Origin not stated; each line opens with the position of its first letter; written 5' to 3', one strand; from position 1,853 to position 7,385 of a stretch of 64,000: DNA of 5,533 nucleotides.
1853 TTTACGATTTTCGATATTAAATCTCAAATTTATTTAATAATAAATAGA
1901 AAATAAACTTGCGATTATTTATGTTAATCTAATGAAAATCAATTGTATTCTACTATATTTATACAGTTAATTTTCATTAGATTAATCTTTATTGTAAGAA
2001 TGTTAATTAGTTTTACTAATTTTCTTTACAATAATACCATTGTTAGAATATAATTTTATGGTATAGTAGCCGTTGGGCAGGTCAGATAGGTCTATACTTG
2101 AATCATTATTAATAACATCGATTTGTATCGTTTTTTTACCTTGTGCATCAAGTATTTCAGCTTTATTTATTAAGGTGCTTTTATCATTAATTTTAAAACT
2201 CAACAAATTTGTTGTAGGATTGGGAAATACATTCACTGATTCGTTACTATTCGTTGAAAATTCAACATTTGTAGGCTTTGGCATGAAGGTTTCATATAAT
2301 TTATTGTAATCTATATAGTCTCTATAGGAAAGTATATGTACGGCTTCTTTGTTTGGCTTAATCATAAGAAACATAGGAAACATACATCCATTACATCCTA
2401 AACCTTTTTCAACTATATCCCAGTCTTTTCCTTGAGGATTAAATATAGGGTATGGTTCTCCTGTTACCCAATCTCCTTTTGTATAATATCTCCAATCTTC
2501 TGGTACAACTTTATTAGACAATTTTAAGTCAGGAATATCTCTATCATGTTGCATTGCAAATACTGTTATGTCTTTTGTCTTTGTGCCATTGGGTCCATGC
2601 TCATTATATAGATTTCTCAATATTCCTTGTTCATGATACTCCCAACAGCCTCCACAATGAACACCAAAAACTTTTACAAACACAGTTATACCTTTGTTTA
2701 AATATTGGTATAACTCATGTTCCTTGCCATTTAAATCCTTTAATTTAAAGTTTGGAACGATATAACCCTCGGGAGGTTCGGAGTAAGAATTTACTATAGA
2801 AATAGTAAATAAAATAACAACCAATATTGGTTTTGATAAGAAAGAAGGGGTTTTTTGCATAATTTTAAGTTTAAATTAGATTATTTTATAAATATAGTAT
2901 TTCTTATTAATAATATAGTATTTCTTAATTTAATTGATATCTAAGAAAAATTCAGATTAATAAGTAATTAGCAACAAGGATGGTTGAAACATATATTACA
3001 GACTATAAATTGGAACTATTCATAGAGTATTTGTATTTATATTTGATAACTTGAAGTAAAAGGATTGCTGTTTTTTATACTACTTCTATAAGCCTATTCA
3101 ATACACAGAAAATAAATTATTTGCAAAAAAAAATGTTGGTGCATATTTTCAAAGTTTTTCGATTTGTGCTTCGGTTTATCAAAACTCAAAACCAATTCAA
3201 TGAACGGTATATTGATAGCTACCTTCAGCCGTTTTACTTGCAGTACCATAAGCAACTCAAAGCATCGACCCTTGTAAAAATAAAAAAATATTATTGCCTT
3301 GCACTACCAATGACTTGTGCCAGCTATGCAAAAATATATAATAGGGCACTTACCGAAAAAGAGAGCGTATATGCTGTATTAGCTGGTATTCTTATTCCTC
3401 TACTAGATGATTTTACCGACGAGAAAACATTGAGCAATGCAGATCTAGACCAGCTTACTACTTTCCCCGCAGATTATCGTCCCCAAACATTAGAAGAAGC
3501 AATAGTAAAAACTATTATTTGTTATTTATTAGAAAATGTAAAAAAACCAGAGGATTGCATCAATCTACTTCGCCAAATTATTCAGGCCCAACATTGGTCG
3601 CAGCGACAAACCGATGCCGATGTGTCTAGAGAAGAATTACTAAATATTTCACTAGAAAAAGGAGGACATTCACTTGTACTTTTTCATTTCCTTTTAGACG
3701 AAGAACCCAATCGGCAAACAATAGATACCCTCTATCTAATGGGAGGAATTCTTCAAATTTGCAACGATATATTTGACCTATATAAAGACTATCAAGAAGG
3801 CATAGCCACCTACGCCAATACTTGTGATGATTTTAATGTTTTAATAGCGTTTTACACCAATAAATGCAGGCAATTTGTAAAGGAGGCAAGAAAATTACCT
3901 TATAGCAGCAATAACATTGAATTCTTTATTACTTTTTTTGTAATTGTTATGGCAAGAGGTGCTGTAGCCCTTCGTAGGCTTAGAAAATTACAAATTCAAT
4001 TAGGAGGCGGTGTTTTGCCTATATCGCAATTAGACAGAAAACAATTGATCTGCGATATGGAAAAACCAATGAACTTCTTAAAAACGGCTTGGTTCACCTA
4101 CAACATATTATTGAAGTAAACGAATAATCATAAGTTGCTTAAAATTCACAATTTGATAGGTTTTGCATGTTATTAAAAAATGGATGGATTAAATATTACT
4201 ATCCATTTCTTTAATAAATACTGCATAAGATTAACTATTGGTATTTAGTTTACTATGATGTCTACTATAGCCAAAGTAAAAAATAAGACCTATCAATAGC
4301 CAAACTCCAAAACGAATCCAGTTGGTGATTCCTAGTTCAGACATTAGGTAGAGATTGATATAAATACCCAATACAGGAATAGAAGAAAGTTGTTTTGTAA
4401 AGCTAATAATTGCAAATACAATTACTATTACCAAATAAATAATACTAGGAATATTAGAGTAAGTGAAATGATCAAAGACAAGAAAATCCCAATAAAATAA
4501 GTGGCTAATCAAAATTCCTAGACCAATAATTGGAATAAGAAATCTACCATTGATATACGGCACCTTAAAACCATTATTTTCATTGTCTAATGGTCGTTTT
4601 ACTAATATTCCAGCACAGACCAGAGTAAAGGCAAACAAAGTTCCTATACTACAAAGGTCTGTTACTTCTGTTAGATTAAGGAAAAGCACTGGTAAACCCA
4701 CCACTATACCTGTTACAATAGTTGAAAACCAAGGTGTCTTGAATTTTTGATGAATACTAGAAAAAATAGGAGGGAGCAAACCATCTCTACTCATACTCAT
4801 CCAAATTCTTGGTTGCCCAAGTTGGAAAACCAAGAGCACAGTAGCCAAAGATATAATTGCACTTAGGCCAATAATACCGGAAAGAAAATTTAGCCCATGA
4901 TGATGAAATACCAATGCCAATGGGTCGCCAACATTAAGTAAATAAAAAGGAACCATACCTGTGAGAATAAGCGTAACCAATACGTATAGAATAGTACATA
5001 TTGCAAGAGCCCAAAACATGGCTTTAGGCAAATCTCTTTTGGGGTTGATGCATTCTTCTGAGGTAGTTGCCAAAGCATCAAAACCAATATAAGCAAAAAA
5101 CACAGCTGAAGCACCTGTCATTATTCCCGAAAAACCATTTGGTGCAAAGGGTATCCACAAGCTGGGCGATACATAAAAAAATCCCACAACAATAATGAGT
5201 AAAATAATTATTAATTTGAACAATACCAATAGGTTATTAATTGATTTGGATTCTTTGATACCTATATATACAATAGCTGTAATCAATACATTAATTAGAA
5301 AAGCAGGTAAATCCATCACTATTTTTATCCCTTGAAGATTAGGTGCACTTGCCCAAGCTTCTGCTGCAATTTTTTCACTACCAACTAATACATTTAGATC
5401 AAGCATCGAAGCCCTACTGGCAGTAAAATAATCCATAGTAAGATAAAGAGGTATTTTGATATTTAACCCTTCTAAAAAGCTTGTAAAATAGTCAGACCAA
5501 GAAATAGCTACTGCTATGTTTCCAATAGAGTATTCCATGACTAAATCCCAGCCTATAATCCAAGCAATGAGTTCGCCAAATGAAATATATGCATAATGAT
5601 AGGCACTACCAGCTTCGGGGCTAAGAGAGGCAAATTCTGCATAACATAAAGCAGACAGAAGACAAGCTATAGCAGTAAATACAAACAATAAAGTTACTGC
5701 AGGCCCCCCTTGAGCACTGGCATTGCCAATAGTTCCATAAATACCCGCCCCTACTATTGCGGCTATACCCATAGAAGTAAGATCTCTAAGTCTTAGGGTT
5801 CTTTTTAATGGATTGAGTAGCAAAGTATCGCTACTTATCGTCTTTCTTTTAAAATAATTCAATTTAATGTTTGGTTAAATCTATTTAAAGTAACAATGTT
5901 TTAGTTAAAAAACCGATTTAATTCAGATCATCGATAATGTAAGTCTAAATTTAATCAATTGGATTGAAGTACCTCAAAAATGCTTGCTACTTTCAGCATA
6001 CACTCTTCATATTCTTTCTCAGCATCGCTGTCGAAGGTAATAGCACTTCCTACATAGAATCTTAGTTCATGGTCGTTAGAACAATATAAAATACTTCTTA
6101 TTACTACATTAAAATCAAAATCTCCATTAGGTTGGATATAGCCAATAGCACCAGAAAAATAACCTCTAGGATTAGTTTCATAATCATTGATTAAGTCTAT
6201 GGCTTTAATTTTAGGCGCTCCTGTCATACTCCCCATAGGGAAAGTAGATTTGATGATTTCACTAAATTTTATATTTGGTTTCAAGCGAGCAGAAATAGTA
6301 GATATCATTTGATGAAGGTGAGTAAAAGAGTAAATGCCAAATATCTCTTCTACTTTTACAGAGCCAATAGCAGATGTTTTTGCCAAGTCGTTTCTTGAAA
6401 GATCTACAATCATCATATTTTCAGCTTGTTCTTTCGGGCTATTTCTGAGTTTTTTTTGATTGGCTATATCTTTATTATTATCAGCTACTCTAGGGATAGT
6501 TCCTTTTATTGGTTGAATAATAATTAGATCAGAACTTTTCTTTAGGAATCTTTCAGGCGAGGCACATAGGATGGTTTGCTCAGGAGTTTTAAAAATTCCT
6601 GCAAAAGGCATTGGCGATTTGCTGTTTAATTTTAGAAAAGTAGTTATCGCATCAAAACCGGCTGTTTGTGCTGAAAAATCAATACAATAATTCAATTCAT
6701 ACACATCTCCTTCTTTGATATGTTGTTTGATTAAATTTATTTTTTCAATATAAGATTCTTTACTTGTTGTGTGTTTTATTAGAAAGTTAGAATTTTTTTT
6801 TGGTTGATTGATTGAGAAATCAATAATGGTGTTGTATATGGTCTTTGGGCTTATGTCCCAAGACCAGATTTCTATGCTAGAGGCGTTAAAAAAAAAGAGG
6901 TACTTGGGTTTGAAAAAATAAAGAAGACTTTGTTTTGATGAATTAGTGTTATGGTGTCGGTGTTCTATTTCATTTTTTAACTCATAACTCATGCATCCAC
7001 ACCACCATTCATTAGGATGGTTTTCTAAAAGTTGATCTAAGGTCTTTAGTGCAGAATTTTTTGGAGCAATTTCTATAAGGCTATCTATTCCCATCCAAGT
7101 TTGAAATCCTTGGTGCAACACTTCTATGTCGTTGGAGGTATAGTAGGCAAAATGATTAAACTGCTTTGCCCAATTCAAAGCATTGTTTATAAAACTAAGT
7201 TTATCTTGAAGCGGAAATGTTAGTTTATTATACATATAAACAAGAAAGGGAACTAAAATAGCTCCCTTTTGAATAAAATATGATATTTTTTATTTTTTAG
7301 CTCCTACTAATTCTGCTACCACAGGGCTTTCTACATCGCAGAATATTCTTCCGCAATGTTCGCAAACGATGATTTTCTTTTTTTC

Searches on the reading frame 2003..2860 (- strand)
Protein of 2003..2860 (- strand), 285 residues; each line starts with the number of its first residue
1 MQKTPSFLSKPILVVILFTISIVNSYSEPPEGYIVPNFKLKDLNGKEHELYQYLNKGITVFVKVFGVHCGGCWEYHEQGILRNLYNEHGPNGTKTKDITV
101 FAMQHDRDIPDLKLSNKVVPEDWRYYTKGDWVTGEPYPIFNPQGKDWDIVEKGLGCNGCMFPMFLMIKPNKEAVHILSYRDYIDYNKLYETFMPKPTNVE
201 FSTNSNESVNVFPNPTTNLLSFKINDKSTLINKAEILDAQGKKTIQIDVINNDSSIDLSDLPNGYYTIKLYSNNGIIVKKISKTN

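Call 62: search_protein_families(library=pfam, proteins=[window:2003-2860:-], max_evalue=0.0001)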
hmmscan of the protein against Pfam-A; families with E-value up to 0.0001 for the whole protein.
window:2003-2860:- (285 aa): 1 family
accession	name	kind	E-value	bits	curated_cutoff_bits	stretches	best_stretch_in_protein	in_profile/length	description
PF18962.6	Por_Secre_tail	-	5.9e-11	42.9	27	1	211-281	1-73/75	Secretion system C-terminal sorting domain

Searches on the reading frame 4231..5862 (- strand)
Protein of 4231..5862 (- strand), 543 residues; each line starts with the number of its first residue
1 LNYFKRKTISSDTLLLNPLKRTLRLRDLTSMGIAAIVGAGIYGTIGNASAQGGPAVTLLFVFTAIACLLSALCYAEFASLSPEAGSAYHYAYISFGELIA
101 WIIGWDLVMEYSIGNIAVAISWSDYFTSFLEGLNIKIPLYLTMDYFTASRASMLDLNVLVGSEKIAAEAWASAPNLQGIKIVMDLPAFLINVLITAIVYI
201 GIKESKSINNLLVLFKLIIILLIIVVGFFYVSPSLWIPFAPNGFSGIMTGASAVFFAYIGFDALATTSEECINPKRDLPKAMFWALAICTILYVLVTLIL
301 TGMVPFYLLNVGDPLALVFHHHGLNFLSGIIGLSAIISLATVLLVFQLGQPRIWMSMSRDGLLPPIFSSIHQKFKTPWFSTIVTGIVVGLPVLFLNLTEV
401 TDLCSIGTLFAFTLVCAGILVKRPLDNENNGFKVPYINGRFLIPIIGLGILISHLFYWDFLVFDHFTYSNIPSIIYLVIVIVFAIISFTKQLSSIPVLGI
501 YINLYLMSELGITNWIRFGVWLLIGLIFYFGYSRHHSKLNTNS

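Call 116: search_protein_families(library=pfam, proteins=[window:4231-5862:-], max_evalue=0.00001)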
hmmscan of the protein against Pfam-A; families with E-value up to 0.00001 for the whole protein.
window:4231-5862:- (543 aa): 3 families
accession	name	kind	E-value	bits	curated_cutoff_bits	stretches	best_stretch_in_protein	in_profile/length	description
PF13520.12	AA_permease_2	-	3.6e-54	184.7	27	1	25-482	3-425/427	Amino acid permease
PF00324.27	AA_permease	-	2.5e-34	119.2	24.6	1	28-483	2-452/470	Amino acid permease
PF13906.12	AA_permease_C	-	4e-15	56.1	27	1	495-537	9-51/51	C-terminus of AA_permease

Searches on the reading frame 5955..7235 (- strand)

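Call 62: search_protein_families(library=pfam, proteins=[window:5955-7235:-], max_evalue=0.0001)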
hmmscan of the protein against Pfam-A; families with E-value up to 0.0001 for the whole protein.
window:5955-7235:- (426 aa): 1 family
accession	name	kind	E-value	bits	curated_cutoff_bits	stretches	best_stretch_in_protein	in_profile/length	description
PF00425.24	Chorismate_bind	-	4.6e-83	279.2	27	1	159-415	2-257/257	chorismate binding enzyme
